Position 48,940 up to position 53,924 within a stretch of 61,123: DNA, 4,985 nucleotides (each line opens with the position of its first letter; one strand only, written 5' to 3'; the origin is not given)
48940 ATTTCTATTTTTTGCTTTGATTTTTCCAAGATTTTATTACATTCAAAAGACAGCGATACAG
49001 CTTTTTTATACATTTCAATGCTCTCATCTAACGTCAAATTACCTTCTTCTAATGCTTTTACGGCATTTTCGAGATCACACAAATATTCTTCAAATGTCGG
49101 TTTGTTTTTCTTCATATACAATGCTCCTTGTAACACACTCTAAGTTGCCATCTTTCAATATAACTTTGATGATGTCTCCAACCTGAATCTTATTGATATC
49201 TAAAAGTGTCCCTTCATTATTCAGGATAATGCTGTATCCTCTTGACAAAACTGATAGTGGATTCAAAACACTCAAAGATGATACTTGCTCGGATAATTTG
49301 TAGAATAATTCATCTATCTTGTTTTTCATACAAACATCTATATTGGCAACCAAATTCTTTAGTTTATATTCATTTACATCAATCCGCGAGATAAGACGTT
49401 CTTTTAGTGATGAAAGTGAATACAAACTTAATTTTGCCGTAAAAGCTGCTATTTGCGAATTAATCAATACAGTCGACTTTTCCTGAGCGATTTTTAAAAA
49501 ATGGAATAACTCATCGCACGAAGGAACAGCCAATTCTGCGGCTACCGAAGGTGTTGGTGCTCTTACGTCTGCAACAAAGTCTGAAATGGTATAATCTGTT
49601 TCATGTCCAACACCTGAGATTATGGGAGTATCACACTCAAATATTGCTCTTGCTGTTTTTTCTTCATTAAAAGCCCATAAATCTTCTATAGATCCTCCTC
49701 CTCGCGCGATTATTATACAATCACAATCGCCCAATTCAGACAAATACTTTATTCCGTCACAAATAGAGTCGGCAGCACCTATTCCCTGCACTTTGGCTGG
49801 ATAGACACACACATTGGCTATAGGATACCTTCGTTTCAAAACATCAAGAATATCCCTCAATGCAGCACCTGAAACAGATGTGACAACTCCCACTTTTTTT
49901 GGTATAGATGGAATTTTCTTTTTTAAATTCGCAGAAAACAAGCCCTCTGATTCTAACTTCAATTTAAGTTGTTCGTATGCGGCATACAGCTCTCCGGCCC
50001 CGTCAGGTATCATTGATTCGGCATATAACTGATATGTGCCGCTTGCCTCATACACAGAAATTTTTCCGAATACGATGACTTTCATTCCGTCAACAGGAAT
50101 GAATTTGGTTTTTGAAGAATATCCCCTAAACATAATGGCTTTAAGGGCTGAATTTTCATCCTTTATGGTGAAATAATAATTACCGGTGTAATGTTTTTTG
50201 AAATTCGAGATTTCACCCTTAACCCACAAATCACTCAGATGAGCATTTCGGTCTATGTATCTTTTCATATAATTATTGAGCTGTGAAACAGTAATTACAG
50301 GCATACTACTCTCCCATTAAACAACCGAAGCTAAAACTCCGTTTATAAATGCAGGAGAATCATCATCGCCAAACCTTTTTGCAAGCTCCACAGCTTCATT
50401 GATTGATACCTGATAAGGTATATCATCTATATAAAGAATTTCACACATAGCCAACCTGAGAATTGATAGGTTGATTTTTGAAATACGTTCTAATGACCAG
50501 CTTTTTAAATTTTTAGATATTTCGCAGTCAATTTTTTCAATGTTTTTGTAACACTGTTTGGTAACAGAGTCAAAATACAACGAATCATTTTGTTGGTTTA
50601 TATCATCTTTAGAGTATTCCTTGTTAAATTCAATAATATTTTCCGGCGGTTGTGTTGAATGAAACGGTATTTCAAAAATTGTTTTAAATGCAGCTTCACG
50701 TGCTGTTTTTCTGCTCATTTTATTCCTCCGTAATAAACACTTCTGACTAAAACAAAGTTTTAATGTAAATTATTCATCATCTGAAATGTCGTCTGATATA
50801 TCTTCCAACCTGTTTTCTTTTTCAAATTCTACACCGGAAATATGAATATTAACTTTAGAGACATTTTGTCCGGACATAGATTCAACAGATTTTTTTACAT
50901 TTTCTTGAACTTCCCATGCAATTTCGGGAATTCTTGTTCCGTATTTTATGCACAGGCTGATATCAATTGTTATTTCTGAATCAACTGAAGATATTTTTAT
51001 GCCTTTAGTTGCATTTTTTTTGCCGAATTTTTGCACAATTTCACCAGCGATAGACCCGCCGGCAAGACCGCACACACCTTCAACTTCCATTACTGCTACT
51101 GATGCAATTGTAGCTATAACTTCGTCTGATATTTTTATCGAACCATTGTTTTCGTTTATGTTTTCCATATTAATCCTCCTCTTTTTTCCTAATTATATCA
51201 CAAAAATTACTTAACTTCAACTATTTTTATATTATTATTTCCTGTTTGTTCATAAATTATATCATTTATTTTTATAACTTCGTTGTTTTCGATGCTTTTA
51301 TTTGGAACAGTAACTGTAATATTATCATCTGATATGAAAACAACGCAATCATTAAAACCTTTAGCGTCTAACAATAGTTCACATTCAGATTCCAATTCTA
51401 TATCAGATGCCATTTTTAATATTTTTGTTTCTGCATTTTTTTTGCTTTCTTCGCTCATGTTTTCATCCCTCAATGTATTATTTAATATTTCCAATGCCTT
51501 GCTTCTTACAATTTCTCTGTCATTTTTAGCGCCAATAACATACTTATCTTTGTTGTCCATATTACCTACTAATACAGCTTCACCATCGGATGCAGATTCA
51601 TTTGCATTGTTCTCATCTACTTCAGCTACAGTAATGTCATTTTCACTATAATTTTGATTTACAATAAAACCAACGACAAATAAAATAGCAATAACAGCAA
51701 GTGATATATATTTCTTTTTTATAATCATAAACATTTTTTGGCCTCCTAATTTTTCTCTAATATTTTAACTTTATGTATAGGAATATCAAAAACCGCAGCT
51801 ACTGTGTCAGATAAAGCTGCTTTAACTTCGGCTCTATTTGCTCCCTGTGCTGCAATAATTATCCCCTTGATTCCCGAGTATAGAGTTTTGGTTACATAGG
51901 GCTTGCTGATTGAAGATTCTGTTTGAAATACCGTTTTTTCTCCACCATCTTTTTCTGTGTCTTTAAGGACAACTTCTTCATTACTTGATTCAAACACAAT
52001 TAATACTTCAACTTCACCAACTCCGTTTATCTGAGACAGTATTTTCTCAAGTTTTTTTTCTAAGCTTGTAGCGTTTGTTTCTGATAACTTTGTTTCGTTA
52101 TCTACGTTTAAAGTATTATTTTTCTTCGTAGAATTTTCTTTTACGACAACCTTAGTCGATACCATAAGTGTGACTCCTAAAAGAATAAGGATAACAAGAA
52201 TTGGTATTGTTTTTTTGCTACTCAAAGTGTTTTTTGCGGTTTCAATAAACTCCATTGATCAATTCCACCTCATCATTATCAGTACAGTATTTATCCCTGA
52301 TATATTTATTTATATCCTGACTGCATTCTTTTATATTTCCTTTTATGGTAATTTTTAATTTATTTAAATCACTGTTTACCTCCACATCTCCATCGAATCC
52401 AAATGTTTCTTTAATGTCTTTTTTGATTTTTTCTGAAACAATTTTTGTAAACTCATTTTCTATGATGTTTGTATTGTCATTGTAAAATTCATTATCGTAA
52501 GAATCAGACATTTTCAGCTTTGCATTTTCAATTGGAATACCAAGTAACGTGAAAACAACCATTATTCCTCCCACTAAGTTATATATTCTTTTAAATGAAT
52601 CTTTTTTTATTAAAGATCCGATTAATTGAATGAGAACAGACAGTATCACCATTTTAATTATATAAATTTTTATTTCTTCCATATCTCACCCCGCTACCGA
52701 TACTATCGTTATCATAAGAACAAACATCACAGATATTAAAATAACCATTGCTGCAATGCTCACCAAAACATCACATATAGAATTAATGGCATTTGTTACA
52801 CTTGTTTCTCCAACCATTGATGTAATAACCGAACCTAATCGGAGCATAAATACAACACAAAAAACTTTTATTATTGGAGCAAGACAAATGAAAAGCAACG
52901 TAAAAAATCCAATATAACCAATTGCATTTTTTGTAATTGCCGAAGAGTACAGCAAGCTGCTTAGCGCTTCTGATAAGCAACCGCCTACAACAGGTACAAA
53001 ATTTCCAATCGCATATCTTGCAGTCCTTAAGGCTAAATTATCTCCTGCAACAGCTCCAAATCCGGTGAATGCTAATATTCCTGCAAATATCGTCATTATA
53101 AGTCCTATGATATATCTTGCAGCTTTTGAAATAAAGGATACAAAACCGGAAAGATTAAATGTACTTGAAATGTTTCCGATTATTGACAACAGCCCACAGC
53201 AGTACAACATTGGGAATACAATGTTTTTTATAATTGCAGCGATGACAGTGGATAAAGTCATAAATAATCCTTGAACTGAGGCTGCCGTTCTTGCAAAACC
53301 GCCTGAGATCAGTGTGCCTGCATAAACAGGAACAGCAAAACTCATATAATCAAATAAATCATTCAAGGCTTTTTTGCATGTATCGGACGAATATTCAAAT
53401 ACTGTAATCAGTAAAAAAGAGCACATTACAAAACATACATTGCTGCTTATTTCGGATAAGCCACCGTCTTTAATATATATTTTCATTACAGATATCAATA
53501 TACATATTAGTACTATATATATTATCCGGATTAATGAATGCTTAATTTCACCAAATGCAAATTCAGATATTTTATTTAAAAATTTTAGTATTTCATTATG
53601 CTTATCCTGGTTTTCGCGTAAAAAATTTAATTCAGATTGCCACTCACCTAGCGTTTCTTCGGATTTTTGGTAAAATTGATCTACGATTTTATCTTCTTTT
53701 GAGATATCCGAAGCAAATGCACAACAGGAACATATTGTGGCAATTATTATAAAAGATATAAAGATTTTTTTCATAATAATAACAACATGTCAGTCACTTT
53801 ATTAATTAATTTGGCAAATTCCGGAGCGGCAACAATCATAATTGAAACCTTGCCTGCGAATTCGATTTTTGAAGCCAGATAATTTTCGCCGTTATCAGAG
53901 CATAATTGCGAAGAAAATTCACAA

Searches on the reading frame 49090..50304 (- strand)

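Call 81: search_protein_families(library=pfam, proteins=[window:49090-50304:-], max_evalue=0.00001)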
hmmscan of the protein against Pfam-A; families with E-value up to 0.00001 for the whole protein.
window:49090-50304:- (404 aa): 3 families
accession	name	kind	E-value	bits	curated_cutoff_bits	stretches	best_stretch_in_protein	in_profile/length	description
PF02601.20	Exonuc_VII_L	-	4.4e-82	276.5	35.9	2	122-296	1-175/315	Exonuclease VII, large subunit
PF13742.12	tRNA_anti_2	-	9.8e-30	103.1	27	1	4-98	1-94/95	OB-fold nucleic acid binding domain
PF01336.31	tRNA_anti-codon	-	7.5e-10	39.1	27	1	27-99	2-73/75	OB-fold nucleic acid binding domain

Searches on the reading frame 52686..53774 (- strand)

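Call 81: search_protein_families(library=pfam, proteins=[window:52686-53774:-], max_evalue=0.00001)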
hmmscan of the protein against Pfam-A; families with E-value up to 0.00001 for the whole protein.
window:52686-53774:- (362 aa): 1 family
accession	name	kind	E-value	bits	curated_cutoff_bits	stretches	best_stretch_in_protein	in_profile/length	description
PF09546.15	Spore_III_AE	-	6.3e-63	213.4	27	1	56-362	13-321/321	Stage III sporulation protein AE (spore_III_AE)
